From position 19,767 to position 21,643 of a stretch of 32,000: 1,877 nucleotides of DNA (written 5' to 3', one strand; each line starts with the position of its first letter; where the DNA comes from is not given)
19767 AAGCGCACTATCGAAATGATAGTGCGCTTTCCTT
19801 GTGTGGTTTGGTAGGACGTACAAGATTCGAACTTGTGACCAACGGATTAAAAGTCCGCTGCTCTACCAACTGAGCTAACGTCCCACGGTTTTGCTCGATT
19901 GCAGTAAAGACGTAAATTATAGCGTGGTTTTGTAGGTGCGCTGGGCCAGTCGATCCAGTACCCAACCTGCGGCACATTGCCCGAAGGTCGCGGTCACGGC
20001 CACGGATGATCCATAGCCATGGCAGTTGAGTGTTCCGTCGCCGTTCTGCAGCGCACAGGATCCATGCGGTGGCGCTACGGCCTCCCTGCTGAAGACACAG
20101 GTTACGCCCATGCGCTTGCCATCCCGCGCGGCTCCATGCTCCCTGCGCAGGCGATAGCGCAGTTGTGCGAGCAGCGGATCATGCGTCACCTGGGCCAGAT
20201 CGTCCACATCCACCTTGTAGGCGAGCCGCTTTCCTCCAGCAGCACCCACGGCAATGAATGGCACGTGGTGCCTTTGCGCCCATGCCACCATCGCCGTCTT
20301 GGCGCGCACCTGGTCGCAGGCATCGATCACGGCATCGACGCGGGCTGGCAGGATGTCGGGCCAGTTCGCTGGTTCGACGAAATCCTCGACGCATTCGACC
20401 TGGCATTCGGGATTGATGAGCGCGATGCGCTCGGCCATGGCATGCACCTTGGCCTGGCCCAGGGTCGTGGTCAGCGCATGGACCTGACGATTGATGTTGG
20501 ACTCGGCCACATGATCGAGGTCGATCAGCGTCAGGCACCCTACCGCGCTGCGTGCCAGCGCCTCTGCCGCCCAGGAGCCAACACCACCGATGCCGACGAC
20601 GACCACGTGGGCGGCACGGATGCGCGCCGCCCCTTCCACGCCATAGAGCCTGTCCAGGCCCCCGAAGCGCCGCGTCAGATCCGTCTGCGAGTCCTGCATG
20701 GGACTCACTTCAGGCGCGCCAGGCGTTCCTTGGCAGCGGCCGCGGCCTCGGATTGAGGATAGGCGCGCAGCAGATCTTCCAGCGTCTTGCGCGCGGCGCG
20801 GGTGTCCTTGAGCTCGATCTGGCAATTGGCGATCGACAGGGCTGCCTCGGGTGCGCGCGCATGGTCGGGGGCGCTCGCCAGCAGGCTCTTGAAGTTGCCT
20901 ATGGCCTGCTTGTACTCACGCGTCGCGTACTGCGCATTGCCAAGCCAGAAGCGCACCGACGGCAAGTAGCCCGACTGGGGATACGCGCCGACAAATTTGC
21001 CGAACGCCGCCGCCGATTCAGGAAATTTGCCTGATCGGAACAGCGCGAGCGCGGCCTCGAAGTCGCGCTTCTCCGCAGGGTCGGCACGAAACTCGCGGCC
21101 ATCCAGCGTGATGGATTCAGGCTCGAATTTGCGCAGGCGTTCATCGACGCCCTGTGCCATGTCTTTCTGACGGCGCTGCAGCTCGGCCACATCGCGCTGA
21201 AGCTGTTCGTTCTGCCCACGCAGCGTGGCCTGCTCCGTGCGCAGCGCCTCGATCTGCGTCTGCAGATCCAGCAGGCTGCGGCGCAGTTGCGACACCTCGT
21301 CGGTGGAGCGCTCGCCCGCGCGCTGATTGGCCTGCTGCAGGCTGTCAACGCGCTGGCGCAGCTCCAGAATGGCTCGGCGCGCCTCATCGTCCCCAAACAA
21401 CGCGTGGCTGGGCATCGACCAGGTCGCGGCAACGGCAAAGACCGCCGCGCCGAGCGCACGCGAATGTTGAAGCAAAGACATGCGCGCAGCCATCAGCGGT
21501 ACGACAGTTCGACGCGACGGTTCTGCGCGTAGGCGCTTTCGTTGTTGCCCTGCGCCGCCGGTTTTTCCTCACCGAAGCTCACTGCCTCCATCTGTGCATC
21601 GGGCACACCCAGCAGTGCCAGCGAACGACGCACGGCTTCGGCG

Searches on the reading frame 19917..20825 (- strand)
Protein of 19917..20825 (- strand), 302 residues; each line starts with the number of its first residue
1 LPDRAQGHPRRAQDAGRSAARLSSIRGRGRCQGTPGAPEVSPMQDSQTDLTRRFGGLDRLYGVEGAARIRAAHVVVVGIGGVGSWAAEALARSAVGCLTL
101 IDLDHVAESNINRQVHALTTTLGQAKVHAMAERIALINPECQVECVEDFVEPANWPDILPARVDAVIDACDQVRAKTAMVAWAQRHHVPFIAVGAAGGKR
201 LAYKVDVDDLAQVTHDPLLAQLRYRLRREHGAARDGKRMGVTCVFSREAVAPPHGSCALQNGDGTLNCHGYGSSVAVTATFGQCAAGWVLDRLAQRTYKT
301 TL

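Call 9: search_protein_families(library=pfam, max_evalue=0.01, proteins=[window:19917-20825:-])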
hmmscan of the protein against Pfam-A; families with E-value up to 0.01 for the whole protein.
window:19917-20825:- (302 aa): 1 family
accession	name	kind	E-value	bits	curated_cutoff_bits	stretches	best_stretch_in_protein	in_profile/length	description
PF00899.27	ThiF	-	9.6e-36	123.6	28.1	1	60-205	9-153/238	ThiF family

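Call 12: find_encoding_contigs(protein=window:19917-20825:-, flank=10000, max_places=10)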
Protein window:19917-20825:- (302 aa): no gene with exactly this product is on record in the collection.

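Call 18: find_related_loci(query=window:19917-20699:-, collection=genome_contigs, flank=10000)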
Query window:19917-20699:- (260 aa) in genome_contigs; peptide patterns used: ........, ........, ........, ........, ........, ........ (x = any residue, [..] = any of these).
600 stretches matched a pattern (row limit reached: there are more); 502 encode a relative of the query (tblastn E <= 1e-3); the best 80 are kept; 80 distinct loci.
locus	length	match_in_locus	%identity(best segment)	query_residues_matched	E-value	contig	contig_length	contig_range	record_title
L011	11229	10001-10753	82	7-257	5e-130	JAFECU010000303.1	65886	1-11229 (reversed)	MAG: Proteobacteria bacterium isolate SZAS-43 LIN-604__303__length-65886, whole genome shotgun sequence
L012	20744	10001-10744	77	7-252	3e-126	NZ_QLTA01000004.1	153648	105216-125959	Paracidovorax anthurii strain CFPB 3232 Ga0074828_1004, whole genome shotgun sequence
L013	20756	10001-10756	77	5-252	1e-125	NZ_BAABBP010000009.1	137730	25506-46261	Comamonas faecalis strain JCM 17561 sequence09, whole genome shotgun sequence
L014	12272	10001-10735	76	7-252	3e-125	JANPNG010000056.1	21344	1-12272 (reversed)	MAG: Hylemonella sp. isolate VAR_87_metabat_358 VAR_87_k141_3754432, whole genome shotgun sequence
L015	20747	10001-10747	73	5-254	4e-125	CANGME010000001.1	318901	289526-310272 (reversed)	MAG: Comamonadaceae bacterium isolate Jr-29jan18-9 genome assembly, contig: Jr-29jan18-C1, whole genome shotgun sequence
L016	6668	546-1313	74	3-259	9e-125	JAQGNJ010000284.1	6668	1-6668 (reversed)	MAG: Ramlibacter sp. isolate RYN_584 scaffold_2492126, whole genome shotgun sequence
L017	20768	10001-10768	73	7-260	5e-124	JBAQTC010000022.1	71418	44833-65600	MAG: Burkholderiaceae bacterium isolate MFD03292_ilm_asm_bin14 k127_71702, whole genome shotgun sequence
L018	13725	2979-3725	71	7-255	8e-123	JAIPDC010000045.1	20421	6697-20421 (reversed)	MAG: Rhodoferax sp. isolate Tobar12m-G27 Tobar12m-C1871, whole genome shotgun sequence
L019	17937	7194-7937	72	7-255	2e-122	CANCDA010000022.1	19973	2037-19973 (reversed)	MAG: Comamonadaceae bacterium isolate JR-MC-F-240519-147 genome assembly, contig: JR-MC-F-240519-C2522, whole genome sho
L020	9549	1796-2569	71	1-255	1e-122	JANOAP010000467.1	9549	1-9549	MAG: Rhodoferax sp. isolate VAR_18_metabat_296 VAR_18_k141_4072737, whole genome shotgun sequence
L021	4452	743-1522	72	3-260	2e-123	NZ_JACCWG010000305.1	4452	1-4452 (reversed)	MAG: Ramlibacter sp. isolate MGR_bin146 SD2897-2912_k127_1213816, whole genome shotgun sequence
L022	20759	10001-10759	77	7-259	4e-122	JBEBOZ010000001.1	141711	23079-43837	MAG: Comamonas sp. isolate T1.bin.160 NODE_317_length_141711_cov_12.679844, whole genome shotgun sequence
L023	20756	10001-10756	76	7-259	4e-122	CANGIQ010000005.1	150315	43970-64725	MAG: Comamonadaceae bacterium isolate Jr-7aug17-121 genome assembly, contig: Jr-7aug17-C125, whole genome shotgun sequen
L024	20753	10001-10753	79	8-259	1e-121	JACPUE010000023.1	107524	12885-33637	MAG: Burkholderiales bacterium isolate NC_groundwater_750_Ag_S-0.1um_66_20 JBCH_GD18_4_SO1_S176_scaffold_286509, whole g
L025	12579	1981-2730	75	3-253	1e-121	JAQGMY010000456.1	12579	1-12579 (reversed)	MAG: Ramlibacter sp. isolate RYN_573 scaffold_2461253, whole genome shotgun sequence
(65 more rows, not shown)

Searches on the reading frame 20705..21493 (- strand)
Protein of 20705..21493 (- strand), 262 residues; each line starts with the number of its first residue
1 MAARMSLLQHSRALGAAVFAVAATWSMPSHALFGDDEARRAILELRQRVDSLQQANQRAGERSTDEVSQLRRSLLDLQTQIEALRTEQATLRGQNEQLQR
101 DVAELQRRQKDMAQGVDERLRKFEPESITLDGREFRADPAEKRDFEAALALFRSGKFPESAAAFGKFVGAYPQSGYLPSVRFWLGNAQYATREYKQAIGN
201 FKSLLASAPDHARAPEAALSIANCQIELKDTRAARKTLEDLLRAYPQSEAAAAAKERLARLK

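Call 13: find_encoding_contigs(protein=window:20705-21493:-, flank=10000, max_places=10)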
Protein window:20705-21493:- (262 aa): 20 contigs read that carry it; 10 places shown.
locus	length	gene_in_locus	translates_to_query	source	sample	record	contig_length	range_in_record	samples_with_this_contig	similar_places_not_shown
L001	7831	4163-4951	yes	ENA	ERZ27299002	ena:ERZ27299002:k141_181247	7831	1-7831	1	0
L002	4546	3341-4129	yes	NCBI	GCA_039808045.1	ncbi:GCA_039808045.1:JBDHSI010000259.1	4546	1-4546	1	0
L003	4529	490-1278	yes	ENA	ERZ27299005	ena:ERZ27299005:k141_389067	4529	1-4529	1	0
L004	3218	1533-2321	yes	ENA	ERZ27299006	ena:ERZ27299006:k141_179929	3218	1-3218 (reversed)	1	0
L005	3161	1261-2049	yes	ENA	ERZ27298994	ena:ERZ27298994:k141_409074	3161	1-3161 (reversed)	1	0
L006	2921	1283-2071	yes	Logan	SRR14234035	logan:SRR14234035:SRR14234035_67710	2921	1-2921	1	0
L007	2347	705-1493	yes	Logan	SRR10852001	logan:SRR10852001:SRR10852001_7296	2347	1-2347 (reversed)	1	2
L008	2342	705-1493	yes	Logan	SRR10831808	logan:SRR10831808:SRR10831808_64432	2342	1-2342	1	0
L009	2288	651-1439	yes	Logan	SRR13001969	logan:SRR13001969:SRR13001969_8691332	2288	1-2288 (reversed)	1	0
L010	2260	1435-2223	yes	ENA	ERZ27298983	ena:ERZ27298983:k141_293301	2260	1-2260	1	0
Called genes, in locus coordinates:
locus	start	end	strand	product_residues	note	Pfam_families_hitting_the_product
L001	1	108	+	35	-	?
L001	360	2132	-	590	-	PF00664:ABC_membrane, PF09818:ABC_ATPase (faint), PF00005:ABC_tran, PF02463:SMC_N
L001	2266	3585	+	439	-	PF04052:TolB_N, PF26550:Tricorn_2nd, PF25174:Beta-prop_THOC3, PF07676:PD40, PF26549:Tricorn_N, PF07676:PD40, PF26549:Tricorn_N, PF07676:PD40, +4 more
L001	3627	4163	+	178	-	PF00691:OmpA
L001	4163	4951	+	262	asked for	PF11932:DUF3450 (weak), PF13428:TPR_14 (faint), PF09976:TPR_21 (faint), PF16331:TolA_bind_tri, PF13174:TPR_6 (faint), PF13525:YfiO (weak), PF13432:TPR_16 (weak), PF14559:TPR_19, +1 more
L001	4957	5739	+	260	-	PF00899:ThiF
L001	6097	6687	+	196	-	-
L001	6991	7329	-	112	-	PF25213:HVO_A0261_N (faint), PF01022:HTH_5, PF12802:MarR_2 (weak), PF12840:HTH_20, PF13412:HTH_24 (weak)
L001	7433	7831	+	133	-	?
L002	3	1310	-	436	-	?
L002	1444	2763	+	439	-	PF04052:TolB_N, PF26550:Tricorn_2nd, PF25174:Beta-prop_THOC3, PF07676:PD40, PF26549:Tricorn_N, PF07676:PD40, PF26549:Tricorn_N, PF07676:PD40, +4 more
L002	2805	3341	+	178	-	PF00691:OmpA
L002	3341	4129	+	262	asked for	PF11932:DUF3450 (weak), PF13428:TPR_14 (faint), PF09976:TPR_21 (faint), PF16331:TolA_bind_tri, PF13174:TPR_6 (faint), PF13525:YfiO (weak), PF13432:TPR_16 (weak), PF14559:TPR_19, +1 more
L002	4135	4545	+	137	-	?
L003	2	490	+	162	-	?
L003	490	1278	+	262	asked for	PF11932:DUF3450 (weak), PF13428:TPR_14 (faint), PF09976:TPR_21 (faint), PF16331:TolA_bind_tri, PF13174:TPR_6 (faint), PF13525:YfiO (weak), PF13432:TPR_16 (weak), PF14559:TPR_19, +1 more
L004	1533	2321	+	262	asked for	PF11932:DUF3450 (weak), PF13428:TPR_14 (faint), PF09976:TPR_21 (faint), PF16331:TolA_bind_tri, PF13174:TPR_6 (faint), PF13525:YfiO (weak), PF13432:TPR_16 (weak), PF14559:TPR_19, +1 more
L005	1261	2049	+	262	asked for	PF11932:DUF3450 (weak), PF13428:TPR_14 (faint), PF09976:TPR_21 (faint), PF16331:TolA_bind_tri, PF13174:TPR_6 (faint), PF13525:YfiO (weak), PF13432:TPR_16 (weak), PF14559:TPR_19, +1 more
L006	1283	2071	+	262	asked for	PF11932:DUF3450 (weak), PF13428:TPR_14 (faint), PF09976:TPR_21 (faint), PF16331:TolA_bind_tri, PF13174:TPR_6 (faint), PF13525:YfiO (weak), PF13432:TPR_16 (weak), PF14559:TPR_19, +1 more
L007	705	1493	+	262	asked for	PF11932:DUF3450 (weak), PF13428:TPR_14 (faint), PF09976:TPR_21 (faint), PF16331:TolA_bind_tri, PF13174:TPR_6 (faint), PF13525:YfiO (weak), PF13432:TPR_16 (weak), PF14559:TPR_19, +1 more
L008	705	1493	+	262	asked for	PF11932:DUF3450 (weak), PF13428:TPR_14 (faint), PF09976:TPR_21 (faint), PF16331:TolA_bind_tri, PF13174:TPR_6 (faint), PF13525:YfiO (weak), PF13432:TPR_16 (weak), PF14559:TPR_19, +1 more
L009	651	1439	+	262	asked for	PF11932:DUF3450 (weak), PF13428:TPR_14 (faint), PF09976:TPR_21 (faint), PF16331:TolA_bind_tri, PF13174:TPR_6 (faint), PF13525:YfiO (weak), PF13432:TPR_16 (weak), PF14559:TPR_19, +1 more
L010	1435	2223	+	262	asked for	PF11932:DUF3450 (weak), PF13428:TPR_14 (faint), PF09976:TPR_21 (faint), PF16331:TolA_bind_tri, PF13174:TPR_6 (faint), PF13525:YfiO (weak), PF13432:TPR_16 (weak), PF14559:TPR_19, +1 more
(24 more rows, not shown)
